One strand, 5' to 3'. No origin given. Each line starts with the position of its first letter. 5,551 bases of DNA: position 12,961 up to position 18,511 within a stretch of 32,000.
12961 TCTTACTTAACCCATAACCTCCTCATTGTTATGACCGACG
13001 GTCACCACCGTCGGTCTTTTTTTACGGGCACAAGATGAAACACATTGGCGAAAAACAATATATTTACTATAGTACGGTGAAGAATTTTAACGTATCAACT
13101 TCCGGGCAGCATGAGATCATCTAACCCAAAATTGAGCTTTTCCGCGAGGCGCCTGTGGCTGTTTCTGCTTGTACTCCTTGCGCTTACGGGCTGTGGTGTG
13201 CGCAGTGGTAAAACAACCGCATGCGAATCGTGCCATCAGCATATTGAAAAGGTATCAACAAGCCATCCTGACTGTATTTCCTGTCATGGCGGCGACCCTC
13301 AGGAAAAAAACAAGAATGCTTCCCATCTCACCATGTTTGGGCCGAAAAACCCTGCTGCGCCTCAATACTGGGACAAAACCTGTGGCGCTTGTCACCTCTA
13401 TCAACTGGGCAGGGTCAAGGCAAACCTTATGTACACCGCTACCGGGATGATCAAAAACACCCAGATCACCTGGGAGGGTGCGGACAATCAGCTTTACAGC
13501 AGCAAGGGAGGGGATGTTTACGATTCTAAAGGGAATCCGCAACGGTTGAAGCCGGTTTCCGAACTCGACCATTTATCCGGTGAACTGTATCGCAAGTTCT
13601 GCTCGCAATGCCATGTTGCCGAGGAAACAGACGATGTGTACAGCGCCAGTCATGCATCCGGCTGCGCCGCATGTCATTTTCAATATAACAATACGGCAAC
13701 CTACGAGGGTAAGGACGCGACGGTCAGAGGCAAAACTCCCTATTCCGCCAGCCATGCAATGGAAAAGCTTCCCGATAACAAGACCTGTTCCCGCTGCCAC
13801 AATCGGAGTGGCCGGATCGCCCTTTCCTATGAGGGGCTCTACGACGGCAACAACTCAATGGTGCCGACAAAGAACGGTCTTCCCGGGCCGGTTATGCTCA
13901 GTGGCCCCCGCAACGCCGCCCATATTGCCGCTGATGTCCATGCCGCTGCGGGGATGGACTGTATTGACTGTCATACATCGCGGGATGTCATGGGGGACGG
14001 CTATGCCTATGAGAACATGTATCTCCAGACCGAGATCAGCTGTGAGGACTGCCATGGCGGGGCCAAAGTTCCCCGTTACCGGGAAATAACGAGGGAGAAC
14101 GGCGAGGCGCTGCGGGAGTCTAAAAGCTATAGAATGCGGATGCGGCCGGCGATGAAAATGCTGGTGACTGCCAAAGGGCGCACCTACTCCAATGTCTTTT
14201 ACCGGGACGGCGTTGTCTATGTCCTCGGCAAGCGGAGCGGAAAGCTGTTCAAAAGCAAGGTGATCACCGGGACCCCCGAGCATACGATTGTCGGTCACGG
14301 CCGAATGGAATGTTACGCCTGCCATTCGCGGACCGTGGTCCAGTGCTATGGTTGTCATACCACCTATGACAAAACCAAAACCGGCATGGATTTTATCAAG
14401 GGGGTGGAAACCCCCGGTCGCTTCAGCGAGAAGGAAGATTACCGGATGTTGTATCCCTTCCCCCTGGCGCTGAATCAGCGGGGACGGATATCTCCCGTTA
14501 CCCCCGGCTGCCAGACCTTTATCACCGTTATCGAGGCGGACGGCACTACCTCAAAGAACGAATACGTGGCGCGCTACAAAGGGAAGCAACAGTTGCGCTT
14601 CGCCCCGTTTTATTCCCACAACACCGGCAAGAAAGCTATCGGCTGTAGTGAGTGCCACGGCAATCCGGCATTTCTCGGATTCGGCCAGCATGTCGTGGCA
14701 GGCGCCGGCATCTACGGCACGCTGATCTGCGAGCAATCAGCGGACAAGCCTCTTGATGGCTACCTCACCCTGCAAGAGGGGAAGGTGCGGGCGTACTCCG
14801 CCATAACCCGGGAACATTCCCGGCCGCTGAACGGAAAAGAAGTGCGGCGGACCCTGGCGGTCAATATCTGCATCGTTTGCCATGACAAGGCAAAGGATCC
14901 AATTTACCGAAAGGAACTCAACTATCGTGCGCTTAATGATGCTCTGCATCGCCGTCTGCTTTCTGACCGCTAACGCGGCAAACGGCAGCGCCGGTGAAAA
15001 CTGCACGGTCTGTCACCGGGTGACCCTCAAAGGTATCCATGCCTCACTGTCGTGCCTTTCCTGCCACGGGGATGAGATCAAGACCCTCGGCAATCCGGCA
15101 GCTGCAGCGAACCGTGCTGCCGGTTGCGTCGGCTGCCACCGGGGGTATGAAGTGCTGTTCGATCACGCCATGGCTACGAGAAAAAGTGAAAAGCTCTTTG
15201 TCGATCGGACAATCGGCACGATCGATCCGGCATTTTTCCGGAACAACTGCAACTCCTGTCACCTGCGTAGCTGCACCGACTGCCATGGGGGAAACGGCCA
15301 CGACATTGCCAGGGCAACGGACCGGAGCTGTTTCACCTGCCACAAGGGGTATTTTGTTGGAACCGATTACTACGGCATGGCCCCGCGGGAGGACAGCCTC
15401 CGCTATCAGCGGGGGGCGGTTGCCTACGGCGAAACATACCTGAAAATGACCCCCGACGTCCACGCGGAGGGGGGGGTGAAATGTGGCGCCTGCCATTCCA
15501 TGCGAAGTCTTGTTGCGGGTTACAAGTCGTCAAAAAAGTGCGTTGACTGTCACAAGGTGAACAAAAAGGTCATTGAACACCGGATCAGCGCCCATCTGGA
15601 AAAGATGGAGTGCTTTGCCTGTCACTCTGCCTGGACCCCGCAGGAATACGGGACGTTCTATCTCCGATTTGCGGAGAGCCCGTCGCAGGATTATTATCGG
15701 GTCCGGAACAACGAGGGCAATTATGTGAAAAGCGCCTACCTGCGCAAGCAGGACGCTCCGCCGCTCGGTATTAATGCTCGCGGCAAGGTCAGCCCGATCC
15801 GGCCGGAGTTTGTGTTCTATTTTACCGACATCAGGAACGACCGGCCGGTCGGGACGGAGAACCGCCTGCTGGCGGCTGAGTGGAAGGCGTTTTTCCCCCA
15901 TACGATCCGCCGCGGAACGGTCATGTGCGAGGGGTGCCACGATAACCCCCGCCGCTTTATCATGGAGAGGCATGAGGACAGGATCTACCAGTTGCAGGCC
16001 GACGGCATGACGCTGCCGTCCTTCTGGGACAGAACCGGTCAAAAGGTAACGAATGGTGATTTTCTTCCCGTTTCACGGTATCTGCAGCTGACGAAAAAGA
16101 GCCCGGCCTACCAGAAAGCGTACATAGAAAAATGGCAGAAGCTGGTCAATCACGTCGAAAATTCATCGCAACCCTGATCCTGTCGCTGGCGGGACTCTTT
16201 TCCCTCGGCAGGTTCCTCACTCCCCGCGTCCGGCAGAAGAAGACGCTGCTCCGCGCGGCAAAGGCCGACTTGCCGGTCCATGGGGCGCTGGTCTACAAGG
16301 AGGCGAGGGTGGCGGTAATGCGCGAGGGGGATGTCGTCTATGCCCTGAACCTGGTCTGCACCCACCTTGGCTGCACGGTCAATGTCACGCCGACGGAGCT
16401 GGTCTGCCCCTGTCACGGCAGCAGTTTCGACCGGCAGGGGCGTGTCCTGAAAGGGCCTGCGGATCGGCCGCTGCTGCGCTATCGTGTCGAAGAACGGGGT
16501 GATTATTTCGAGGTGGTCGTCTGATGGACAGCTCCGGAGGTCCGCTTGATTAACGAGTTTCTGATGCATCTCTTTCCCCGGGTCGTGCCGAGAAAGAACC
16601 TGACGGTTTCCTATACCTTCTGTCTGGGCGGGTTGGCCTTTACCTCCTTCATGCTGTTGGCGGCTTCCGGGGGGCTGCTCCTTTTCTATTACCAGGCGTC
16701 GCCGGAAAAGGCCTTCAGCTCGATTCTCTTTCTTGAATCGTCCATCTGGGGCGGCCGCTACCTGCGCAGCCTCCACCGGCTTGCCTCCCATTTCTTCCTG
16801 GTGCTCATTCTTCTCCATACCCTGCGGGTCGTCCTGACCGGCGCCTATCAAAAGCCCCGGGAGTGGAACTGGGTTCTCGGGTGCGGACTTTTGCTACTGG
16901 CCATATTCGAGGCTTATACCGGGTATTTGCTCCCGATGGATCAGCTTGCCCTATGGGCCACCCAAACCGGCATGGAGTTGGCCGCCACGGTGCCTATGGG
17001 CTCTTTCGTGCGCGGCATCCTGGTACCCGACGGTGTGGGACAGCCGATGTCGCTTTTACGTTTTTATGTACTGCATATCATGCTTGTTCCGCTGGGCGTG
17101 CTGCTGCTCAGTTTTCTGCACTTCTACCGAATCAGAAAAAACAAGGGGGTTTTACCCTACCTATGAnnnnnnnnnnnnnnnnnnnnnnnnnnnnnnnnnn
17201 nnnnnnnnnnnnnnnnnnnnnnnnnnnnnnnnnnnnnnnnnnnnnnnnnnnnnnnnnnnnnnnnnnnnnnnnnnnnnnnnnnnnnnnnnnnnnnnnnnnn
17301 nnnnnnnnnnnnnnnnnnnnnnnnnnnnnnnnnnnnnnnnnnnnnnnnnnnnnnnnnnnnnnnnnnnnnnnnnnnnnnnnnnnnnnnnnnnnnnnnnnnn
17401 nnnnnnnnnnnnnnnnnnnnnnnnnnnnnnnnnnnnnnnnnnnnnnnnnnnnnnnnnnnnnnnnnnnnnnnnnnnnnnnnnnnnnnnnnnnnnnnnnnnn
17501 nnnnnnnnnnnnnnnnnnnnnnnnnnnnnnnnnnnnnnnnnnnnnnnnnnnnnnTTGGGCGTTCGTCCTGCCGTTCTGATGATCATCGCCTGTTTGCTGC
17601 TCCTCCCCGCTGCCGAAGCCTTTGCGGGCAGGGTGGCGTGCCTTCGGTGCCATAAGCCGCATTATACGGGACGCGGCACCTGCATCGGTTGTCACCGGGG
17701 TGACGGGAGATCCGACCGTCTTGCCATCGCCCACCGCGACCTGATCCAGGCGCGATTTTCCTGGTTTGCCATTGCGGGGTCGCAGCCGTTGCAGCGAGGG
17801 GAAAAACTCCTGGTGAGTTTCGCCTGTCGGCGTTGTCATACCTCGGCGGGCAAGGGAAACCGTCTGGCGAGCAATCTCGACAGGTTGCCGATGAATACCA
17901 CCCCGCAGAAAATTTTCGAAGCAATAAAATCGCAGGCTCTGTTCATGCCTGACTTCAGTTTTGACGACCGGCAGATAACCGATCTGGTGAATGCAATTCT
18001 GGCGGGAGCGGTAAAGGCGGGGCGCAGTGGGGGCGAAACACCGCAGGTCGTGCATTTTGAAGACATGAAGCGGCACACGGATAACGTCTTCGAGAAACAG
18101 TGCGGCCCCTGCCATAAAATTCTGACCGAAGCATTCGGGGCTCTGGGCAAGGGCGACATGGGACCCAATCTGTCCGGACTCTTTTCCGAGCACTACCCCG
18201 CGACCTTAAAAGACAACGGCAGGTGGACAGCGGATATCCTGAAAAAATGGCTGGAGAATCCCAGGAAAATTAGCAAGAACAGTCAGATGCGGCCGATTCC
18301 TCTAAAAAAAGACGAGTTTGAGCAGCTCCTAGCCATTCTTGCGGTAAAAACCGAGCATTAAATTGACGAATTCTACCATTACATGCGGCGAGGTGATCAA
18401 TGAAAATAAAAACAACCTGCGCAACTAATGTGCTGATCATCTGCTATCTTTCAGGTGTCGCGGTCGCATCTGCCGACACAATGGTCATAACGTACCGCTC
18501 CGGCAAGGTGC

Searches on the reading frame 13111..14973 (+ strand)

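Call 63: search_protein_families(library=pfam, proteins=[window:13111-14973:+], max_evalue=0.00001)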
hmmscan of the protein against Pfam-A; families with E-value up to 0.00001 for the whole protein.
window:13111-14973:+ (620 aa): 2 families
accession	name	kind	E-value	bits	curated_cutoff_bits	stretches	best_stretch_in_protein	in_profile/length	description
PF14537.11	Cytochrom_c3_2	-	1.8e-12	48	25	0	35-95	6-64/79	Cytochrome c3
PF14522.11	Cytochrome_C7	-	3.5e-09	36.8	24.8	0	274-319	5-52/67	Cytochrome c7 and related cytochrome c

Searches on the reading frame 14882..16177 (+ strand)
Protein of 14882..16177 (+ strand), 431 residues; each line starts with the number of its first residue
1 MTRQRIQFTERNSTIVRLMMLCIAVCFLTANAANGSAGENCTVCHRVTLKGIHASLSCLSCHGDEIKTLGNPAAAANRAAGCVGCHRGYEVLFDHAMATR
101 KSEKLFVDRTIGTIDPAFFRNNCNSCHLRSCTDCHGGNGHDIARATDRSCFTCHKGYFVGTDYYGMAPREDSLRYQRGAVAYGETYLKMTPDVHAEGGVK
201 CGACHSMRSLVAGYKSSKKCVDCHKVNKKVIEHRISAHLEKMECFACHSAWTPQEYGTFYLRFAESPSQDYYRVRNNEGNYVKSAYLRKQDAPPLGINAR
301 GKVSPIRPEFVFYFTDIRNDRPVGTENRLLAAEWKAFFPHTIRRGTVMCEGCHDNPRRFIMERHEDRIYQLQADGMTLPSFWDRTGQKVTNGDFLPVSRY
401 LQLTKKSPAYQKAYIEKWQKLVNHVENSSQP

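Call 64: search_protein_families(library=pfam, proteins=[window:14882-16177:+], max_evalue=0.00001)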
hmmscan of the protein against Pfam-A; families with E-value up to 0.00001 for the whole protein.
window:14882-16177:+ (431 aa): 3 families
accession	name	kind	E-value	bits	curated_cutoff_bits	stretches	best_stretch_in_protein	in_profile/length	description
PF14537.11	Cytochrom_c3_2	-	1.2e-11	45.4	25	0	193-253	1-69/79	Cytochrome c3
PF14522.11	Cytochrome_C7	-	1.2e-07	31.9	24.8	0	192-249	6-67/67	Cytochrome c7 and related cytochrome c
PF02085.21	Cytochrom_CIII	-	4.5e-07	30.6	22.9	0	189-252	23-86/101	Class III cytochrome C family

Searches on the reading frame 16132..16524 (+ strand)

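Call 64: search_protein_families(library=pfam, proteins=[window:16132-16524:+], max_evalue=0.00001)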
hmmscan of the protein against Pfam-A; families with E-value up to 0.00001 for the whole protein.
window:16132-16524:+ (130 aa): 1 family
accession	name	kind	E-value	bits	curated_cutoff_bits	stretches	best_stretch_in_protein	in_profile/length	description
PF00355.32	Rieske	-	2e-12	47.3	20.3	1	56-116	22-86/88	Rieske [2Fe-2S] domain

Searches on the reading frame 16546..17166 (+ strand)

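Call 64: search_protein_families(library=pfam, proteins=[window:16546-17166:+], max_evalue=0.00001)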
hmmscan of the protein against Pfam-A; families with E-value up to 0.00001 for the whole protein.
window:16546-17166:+ (206 aa): 2 families
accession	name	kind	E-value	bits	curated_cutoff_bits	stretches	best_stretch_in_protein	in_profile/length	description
PF13631.11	Cytochrom_B_N_2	-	2e-34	119.4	27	1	83-201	2-121/169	Cytochrome b(N-terminal)/b6/petB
PF00033.24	Cytochrome_B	-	4.2e-32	112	27.2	1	20-198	9-187/189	Cytochrome b/b6/petB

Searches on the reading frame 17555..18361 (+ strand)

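Call 64: search_protein_families(library=pfam, proteins=[window:17555-18361:+], max_evalue=0.00001)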
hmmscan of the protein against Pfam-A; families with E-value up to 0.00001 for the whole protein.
window:17555-18361:+ (268 aa): 3 families
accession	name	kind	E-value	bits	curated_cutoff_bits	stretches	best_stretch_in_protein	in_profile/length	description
PF13442.11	Cytochrome_CBB3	-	9.6e-14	51.9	27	1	79-145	3-65/68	Cytochrome C oxidase, cbb3-type, subunit III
PF00034.26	Cytochrom_C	-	1.2e-06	30.2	21.3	0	178-259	7-83/90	Cytochrome c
PF14537.11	Cytochrom_c3_2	-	1.2e-06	29.4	25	0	21-47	52-78/79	Cytochrome c3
